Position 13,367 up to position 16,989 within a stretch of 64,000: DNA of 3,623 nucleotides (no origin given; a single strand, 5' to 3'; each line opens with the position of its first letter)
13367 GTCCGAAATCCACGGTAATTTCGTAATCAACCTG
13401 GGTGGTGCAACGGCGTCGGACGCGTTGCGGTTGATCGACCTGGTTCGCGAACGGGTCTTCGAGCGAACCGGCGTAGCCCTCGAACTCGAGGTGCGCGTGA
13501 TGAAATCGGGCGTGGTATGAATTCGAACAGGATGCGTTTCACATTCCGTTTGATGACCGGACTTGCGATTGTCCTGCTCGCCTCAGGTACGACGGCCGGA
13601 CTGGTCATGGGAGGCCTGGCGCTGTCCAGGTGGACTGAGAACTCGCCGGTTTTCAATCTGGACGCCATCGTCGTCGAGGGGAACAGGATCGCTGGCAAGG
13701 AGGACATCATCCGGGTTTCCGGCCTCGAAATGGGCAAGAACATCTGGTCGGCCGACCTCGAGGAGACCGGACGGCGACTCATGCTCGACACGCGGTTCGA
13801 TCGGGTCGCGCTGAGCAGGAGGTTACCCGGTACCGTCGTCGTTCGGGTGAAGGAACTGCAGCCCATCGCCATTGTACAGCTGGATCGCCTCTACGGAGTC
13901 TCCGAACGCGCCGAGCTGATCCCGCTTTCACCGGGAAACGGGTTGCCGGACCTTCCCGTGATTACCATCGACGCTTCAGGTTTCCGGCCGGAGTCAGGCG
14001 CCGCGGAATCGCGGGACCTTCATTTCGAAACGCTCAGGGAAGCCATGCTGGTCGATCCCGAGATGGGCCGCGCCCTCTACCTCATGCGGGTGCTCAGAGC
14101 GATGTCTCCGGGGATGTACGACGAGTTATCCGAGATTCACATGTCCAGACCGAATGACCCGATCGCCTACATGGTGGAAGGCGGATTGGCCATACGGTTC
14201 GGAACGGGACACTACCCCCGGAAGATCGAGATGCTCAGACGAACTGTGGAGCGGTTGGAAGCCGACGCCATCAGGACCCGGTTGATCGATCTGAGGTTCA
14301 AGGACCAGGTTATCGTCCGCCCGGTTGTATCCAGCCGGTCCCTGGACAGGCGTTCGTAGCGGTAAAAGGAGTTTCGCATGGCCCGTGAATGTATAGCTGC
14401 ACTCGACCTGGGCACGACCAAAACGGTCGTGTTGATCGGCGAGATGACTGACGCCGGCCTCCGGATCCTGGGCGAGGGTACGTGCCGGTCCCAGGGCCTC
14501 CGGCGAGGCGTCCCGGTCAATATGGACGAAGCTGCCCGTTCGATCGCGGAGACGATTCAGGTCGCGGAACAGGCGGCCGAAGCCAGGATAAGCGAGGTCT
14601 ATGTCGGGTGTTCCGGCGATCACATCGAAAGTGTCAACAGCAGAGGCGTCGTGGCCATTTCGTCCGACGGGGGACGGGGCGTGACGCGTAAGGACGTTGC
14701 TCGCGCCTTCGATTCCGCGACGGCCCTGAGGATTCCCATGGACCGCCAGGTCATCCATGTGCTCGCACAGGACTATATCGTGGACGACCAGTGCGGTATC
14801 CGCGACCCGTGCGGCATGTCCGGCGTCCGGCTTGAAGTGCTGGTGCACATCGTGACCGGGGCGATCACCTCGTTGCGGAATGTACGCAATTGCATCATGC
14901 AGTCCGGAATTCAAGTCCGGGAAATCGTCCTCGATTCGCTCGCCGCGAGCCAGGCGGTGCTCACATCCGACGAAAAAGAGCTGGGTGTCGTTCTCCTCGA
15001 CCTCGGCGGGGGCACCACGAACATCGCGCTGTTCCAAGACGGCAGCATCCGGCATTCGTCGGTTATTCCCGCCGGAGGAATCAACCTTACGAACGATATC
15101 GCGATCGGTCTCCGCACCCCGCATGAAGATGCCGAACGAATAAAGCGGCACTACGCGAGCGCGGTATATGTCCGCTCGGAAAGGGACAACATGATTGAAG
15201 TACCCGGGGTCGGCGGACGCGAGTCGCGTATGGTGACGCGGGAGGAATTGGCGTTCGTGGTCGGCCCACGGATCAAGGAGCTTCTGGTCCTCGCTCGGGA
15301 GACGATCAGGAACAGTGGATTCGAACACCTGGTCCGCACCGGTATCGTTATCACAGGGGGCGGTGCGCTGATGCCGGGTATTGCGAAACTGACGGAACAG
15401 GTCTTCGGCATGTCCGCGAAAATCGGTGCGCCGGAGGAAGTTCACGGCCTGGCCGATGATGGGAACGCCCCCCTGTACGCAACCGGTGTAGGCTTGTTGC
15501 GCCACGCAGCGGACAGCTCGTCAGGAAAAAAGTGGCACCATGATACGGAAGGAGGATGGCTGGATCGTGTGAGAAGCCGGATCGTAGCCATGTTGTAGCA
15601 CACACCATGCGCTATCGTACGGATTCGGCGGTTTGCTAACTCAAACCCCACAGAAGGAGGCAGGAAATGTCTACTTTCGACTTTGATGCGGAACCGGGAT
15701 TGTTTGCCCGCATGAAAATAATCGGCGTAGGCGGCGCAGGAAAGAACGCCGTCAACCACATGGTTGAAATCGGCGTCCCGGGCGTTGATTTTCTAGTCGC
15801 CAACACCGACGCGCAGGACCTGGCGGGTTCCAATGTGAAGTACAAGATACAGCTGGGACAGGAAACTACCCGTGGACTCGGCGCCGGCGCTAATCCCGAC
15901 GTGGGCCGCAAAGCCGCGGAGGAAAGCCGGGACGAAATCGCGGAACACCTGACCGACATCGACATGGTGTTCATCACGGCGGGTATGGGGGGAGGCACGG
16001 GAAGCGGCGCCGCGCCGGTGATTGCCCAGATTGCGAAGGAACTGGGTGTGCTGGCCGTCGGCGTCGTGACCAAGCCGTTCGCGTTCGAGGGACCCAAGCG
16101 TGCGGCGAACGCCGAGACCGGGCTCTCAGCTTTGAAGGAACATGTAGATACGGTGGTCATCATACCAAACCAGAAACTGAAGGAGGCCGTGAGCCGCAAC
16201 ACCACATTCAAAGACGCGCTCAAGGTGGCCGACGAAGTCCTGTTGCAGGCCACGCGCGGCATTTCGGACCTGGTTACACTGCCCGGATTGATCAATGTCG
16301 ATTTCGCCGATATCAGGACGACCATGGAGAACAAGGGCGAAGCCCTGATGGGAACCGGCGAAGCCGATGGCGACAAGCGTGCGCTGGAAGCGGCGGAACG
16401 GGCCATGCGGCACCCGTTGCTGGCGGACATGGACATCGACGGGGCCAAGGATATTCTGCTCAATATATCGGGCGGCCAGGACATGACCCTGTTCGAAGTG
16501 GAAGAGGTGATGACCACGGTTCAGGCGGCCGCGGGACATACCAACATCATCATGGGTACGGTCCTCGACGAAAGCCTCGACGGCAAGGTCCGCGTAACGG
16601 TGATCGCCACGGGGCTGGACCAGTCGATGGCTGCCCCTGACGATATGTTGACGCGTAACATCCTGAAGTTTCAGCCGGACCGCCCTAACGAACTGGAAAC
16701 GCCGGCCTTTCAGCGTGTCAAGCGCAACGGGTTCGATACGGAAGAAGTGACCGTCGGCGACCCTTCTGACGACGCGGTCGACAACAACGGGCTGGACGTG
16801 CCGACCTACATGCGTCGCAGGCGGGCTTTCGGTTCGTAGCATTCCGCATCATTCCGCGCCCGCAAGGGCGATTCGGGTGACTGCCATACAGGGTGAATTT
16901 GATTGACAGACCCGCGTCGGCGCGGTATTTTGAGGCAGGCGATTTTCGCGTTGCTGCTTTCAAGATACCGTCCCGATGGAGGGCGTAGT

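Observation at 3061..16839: Minimal dcw cluster: mraY, murD, murG and ddl are missing from their canonical slots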

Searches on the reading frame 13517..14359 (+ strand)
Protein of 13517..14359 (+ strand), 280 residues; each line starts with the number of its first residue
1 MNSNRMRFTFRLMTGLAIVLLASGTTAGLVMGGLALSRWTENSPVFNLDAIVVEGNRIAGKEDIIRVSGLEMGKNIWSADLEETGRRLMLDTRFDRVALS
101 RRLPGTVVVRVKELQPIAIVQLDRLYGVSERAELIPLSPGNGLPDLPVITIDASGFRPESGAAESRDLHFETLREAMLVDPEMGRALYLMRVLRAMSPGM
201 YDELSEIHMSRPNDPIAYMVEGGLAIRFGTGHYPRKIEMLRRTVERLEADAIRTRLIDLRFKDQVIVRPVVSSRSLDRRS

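Call 3: search_protein_families(library=pfam, proteins=[window:13517-14359:+])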
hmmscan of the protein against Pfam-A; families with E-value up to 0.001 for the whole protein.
window:13517-14359:+ (280 aa): 1 family
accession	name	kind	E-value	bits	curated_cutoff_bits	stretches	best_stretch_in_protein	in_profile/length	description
PF08478.15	POTRA_1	-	6.3e-12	46.1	23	1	46-113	1-68/69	POTRA domain, FtsQ-type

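Call 4: search_protein_families(library=ncbifam, proteins=[window:13517-14359:+])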
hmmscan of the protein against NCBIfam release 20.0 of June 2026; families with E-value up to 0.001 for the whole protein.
window:13517-14359:+ (280 aa): 2 families
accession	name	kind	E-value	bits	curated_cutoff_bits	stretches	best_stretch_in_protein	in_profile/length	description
NF004039.0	PRK05529.1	equivalog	7.7e-08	31.8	353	1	8-151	27-166/255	cell division protein FtsQ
TIGR03303.1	OM_YaeT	equivalog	0.00057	18.4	297.15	1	47-122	2-76/741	outer membrane protein assembly factor BamA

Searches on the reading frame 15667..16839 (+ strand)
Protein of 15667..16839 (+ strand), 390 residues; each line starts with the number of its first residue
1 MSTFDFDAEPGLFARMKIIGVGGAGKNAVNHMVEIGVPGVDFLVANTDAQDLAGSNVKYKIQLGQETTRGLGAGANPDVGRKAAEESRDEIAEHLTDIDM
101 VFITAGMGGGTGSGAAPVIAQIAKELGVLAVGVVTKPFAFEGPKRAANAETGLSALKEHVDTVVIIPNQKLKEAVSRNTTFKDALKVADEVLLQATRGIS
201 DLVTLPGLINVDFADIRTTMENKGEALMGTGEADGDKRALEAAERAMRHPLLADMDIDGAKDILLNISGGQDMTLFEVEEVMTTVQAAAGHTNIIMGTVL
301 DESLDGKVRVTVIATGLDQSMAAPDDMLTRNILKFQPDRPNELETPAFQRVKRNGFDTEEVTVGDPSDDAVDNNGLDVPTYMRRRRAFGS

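Call 6: search_protein_families(library=pfam, proteins=[window:15667-16839:+], max_evalue=0.00001)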
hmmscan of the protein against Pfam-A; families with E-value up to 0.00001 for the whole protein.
window:15667-16839:+ (390 aa): 2 families
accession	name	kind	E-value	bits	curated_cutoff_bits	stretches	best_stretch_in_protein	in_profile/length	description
PF00091.31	Tubulin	-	1.3e-50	172.8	33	1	16-174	2-188/190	Tubulin/FtsZ family, GTPase domain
PF12327.13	FtsZ_C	-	1.5e-30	105.8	27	1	224-318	1-95/95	FtsZ family, C-terminal domain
